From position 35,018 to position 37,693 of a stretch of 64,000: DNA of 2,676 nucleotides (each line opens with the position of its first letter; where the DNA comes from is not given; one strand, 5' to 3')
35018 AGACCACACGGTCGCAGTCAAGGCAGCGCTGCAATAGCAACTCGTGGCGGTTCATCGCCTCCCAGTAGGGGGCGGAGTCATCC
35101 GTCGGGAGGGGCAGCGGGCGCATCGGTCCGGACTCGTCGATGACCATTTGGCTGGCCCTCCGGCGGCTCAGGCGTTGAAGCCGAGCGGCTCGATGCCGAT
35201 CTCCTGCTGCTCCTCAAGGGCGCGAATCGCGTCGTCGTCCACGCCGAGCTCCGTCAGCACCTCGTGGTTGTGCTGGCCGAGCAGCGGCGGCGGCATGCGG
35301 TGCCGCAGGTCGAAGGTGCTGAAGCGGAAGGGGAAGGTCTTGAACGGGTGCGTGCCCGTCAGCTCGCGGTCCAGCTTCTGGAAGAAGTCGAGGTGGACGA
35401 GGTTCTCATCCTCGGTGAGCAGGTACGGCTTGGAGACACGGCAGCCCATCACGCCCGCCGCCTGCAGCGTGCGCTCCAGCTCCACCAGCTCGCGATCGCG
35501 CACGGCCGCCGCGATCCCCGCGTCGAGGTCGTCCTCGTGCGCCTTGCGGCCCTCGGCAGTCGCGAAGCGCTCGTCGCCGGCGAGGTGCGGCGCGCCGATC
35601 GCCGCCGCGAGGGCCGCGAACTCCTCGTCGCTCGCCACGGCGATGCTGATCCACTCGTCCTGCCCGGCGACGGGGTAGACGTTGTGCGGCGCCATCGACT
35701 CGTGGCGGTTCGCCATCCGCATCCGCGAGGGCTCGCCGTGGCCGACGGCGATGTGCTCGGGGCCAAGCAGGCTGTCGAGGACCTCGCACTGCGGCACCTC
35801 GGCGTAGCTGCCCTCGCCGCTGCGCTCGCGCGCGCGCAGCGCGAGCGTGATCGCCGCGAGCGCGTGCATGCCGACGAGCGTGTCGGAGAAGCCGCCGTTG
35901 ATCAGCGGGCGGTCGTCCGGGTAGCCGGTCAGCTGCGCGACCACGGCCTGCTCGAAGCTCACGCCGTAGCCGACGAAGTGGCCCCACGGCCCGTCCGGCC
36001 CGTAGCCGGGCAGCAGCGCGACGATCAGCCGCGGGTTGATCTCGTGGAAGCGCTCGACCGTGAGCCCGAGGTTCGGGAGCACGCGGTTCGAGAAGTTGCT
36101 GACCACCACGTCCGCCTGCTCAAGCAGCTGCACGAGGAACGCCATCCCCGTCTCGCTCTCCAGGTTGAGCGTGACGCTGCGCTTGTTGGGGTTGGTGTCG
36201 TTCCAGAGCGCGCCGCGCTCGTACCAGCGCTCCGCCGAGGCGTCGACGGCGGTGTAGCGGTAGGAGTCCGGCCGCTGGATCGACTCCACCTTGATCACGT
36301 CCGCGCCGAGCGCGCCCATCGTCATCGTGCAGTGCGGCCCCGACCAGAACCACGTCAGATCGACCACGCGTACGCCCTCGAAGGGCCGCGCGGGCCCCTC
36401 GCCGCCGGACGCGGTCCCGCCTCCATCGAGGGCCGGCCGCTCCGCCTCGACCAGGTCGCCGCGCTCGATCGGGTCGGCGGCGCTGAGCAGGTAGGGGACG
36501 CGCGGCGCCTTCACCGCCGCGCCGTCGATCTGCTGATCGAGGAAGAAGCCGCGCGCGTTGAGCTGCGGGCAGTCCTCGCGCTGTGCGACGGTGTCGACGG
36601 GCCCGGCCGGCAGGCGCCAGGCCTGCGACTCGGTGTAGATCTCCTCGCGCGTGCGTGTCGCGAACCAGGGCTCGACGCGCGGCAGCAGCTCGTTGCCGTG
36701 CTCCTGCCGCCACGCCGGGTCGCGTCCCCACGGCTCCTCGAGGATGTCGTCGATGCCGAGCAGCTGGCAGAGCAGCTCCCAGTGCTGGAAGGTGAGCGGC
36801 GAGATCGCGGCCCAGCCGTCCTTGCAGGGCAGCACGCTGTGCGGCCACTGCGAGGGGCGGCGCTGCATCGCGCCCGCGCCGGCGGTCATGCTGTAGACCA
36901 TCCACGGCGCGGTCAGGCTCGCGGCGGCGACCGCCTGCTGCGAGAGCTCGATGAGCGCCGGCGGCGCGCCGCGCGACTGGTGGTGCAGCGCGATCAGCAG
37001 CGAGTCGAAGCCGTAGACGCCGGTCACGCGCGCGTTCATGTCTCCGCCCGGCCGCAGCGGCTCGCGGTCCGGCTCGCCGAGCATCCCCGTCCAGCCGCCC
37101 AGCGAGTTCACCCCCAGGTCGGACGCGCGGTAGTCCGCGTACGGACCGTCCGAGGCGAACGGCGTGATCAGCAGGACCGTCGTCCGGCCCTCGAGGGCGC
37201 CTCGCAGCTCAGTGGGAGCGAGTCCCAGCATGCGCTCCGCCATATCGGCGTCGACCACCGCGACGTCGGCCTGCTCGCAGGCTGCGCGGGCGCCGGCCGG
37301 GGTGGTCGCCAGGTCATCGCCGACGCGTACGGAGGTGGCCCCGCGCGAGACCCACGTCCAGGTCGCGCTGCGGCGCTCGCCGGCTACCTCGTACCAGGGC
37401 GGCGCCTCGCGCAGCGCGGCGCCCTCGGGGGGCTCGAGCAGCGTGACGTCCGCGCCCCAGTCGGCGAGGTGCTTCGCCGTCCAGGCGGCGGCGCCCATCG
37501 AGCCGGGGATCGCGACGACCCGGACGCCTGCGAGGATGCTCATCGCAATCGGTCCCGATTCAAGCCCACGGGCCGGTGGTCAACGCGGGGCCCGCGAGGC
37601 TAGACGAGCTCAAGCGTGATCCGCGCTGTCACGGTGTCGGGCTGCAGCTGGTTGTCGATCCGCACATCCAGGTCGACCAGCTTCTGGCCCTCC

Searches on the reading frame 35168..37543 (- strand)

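Call 73: search_protein_families(library=pfam, proteins=[window:35168-37543:-], max_evalue=0.00001)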
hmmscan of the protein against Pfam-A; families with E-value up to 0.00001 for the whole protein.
window:35168-37543:- (791 aa): 1 family
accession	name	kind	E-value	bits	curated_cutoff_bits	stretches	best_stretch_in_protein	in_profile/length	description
PF02515.22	CoA_transf_3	-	3e-139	464.6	23.3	2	389-759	2-366/366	CoA-transferase family III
